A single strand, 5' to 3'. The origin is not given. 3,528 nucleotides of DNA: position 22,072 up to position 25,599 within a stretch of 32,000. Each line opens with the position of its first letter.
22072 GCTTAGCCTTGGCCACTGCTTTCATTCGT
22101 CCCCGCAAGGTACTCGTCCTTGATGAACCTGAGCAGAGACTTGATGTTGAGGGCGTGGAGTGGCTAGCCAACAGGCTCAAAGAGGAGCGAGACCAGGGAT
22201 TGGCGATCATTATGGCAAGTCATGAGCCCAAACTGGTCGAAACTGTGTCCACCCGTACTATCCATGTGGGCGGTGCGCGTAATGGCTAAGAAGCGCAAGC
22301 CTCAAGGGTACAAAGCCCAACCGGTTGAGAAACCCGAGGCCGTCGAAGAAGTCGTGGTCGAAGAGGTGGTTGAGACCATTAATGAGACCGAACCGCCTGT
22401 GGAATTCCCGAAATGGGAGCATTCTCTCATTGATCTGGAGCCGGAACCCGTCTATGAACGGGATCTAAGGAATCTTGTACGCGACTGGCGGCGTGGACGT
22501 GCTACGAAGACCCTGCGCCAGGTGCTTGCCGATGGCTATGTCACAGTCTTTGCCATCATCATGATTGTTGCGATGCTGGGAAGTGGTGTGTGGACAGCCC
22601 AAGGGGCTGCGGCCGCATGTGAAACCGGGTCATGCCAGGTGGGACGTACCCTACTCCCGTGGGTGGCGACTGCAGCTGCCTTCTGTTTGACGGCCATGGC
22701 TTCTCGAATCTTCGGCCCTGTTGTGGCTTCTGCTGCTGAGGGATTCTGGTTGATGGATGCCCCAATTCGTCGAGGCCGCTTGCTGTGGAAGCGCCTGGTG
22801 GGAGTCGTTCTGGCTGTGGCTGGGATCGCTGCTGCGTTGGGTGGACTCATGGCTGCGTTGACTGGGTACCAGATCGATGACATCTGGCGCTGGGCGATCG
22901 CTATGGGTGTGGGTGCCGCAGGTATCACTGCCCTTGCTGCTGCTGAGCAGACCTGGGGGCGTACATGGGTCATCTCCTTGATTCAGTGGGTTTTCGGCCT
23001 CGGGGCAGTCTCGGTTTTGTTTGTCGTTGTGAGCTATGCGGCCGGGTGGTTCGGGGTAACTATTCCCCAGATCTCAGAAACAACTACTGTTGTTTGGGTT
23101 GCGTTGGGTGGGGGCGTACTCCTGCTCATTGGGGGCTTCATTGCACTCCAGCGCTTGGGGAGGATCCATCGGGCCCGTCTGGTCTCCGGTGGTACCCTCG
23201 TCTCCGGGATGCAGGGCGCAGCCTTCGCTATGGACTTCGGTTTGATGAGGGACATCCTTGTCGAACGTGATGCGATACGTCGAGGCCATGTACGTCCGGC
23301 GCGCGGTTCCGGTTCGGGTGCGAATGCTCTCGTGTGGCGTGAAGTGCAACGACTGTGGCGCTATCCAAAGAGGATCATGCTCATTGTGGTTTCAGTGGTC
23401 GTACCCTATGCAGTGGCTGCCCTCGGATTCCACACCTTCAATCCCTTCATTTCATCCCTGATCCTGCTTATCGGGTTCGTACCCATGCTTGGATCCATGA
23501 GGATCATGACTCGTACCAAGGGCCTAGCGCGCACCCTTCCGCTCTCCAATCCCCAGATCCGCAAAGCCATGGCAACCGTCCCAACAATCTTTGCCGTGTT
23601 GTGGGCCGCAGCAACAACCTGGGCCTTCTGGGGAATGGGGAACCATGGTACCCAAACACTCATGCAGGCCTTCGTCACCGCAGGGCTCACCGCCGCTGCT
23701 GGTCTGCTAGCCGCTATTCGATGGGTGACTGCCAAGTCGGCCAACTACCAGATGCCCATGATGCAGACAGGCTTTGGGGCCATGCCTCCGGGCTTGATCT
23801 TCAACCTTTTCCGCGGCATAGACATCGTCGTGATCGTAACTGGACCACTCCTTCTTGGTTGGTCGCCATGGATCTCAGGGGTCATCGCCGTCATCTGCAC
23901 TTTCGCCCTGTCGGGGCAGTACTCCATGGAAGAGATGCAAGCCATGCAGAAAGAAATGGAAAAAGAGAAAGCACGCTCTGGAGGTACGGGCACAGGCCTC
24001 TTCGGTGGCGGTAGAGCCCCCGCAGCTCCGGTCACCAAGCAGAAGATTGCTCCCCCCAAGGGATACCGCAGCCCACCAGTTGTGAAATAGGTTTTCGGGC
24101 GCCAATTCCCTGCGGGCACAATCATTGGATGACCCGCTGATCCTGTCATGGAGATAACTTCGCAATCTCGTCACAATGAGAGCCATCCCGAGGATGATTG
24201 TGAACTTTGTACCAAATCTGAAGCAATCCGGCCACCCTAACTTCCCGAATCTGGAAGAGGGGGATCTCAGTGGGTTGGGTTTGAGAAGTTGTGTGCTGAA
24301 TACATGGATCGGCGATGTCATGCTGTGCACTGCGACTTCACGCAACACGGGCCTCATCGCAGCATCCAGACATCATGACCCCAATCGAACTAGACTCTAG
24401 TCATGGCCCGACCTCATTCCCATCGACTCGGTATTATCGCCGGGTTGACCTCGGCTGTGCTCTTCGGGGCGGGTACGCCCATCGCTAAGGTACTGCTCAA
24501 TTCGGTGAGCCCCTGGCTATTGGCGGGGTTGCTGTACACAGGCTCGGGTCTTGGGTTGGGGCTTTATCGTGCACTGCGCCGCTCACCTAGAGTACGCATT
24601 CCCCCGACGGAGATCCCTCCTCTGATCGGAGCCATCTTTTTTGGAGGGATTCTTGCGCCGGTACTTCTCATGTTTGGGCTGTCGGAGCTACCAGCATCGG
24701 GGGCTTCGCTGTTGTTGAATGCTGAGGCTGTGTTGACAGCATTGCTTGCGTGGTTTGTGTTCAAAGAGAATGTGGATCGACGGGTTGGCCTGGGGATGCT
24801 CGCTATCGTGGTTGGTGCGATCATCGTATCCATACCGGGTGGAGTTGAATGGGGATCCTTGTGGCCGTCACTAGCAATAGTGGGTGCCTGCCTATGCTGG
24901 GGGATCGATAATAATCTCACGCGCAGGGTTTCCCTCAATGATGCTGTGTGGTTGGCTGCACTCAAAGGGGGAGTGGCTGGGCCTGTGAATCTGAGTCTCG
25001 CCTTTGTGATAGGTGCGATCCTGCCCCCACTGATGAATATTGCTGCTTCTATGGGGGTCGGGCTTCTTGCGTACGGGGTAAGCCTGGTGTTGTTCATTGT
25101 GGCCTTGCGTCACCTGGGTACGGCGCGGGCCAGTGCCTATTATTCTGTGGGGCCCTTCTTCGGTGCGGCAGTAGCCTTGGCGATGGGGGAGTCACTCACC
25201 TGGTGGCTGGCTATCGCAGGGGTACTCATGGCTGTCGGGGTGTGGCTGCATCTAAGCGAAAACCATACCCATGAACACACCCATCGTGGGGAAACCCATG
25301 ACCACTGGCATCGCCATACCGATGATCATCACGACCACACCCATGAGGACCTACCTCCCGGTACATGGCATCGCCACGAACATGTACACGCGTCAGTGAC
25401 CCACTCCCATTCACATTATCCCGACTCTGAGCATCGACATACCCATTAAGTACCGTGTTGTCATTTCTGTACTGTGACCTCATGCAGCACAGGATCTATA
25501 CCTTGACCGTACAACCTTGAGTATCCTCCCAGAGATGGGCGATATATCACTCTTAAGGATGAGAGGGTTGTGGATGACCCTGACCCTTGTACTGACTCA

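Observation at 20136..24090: Lower-GC four-gene cluster: lipoprotein, ectodomain-less FtsX protein, one ABC ATPase and a ~600-aa polytopic membrane protein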

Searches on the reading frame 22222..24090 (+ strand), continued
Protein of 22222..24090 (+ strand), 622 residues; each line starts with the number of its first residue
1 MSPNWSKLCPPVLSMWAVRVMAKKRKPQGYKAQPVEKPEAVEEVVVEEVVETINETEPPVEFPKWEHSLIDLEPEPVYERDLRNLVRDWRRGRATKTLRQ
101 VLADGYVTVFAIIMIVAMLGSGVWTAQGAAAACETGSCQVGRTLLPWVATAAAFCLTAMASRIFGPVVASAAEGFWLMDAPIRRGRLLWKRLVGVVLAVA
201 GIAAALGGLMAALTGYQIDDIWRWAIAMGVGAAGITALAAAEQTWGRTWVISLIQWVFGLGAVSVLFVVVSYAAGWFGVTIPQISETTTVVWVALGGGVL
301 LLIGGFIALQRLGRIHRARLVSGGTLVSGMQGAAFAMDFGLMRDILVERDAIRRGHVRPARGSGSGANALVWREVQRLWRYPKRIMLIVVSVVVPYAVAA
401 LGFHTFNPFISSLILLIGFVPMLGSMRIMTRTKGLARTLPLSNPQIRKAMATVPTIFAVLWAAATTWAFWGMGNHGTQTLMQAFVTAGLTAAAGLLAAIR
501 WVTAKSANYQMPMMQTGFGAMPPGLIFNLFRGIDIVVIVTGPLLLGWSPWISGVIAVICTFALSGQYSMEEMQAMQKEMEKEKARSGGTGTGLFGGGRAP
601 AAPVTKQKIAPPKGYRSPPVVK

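Call 64: fold_search(model_id=the predicted structure, library=pdb)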
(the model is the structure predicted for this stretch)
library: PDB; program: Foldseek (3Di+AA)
matches with E <= 10: 158; with E <= 0.001: 0
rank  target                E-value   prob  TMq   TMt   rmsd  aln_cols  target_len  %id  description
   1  9rsj_A                2.7e-02  0.96  0.27  0.32  18.0       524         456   14  Cryo-EM structure of MATE transporter NorM-VC in complex with doxorubicin (released 2025-11-26)
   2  5yck                  4.5e-02  0.44  0.15  0.18  24.9       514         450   14  Crystal structure of a MATE family protein derived from Camelina sativa at 2.3 angstrom (released 2017-09-27)
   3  6ids                  8.0e-02  0.51  0.18  0.22  22.8       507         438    9  Crystal structure of Vibrio cholerae MATE transporter VcmN D35N mutant (released 2019-01-16)
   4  7dqk_A                1.1e-01  0.20  0.13  0.14  24.3       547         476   11  A nicotine MATE transporter, Nicotiana tabacum MATE2 (NtMATE2) (released 2021-06-09)
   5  2htl_B                1.2e-01  0.14  0.11  0.14  21.2       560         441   13  Structure of the Escherichia coli ClC chloride channel Y445F mutant and Fab complex (released 2006-09-19)
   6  9nu4_A                1.5e-01  0.38  0.17  0.17  23.7       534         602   13  Structure of MurJ in complex with single gene lysis protein from phage M (released 2026-02-11)
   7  8u54_B                1.9e-01  0.20  0.14  0.12  23.9       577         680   14  The mTORC1 cholesterol sensor LYCHOS (GPR155) (released 2024-09-18)
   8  9r10_A                2.1e-01  0.57  0.24  0.27  18.7       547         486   11  Cryo-EM structure of human MATE1 in complex with cimetidine (released 2025-11-05)
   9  8u54_A                2.1e-01  0.18  0.14  0.12  23.9       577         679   14  The mTORC1 cholesterol sensor LYCHOS (GPR155) (released 2024-09-18)
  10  7dqk_B                2.3e-01  0.54  0.25  0.28  17.9       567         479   10  A nicotine MATE transporter, Nicotiana tabacum MATE2 (NtMATE2) (released 2021-06-09)
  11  9nu5_A                2.8e-01  0.25  0.18  0.20  24.0       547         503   14  Structure of MurJ in complex with single gene lysis protein from phage PP7 (released 2026-02-11)
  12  8k1m_B                3.8e-01  0.51  0.27  0.29  12.6       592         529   12  mycobacterial efflux pump, apo state (released 2024-07-17)
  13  8w20_A                3.9e-01  0.05  0.07  0.06  59.6       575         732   14  Umb1 umbrella toxin particle (released 2024-04-17)
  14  8qai_A                4.1e-01  0.10  0.11  0.15  19.9       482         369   13  X-ray crystal structure of a de novo designed single-chain parallel coiled-coil alpha-helical barrel with 7 inner heli (released 2024-07-03)
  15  8zl1_A                4.1e-01  0.06  0.10  0.11  25.8       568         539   13  Cryo-EM structure of the Drosophila INDY (apo outward-open, pH 6) (released 2025-01-29)
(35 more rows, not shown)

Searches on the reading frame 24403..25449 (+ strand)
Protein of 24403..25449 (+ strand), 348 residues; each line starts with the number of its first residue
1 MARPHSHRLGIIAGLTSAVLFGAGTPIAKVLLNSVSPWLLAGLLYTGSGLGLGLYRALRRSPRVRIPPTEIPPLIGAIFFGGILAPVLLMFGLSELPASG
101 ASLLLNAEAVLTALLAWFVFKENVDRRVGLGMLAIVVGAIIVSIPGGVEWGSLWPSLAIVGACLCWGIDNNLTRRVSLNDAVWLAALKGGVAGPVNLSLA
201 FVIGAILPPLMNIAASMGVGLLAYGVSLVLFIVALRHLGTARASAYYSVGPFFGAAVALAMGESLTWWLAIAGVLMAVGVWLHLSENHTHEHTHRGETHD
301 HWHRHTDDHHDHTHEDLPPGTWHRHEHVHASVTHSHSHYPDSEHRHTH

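Call 3: search_protein_families(library=pfam, proteins=[window:24403-25449:+], max_evalue=0.01)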
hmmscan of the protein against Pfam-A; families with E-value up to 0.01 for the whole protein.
window:24403-25449:+ (348 aa): 1 family
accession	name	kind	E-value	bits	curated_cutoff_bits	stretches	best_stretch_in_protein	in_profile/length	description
PF00892.27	EamA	-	1.9e-26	93.4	28.2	2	9-143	2-134/135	EamA-like transporter family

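Call 4: search_protein_families(library=ncbifam, proteins=[window:24403-25449:+], max_evalue=0.01)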
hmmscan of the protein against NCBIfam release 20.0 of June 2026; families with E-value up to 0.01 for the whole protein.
window:24403-25449:+ (348 aa): 3 families
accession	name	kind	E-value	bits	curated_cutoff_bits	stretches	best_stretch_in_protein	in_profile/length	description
TIGR00950.1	2A78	equivalog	2e-05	24.1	230.2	1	9-140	128-264/264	carboxylate/amino acid/amine transporter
NF058583.1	LAXTG_small_WW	exception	0.0024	17.5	65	1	254-285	12-45/54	LAXTG motif-containing small protein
NF002816.2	PRK02971.1-2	equivalog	0.0077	16.7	99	0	214-282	44-115/120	4-amino-4-deoxy-L-arabinose-phosphoundecaprenol flippase subunit ArnF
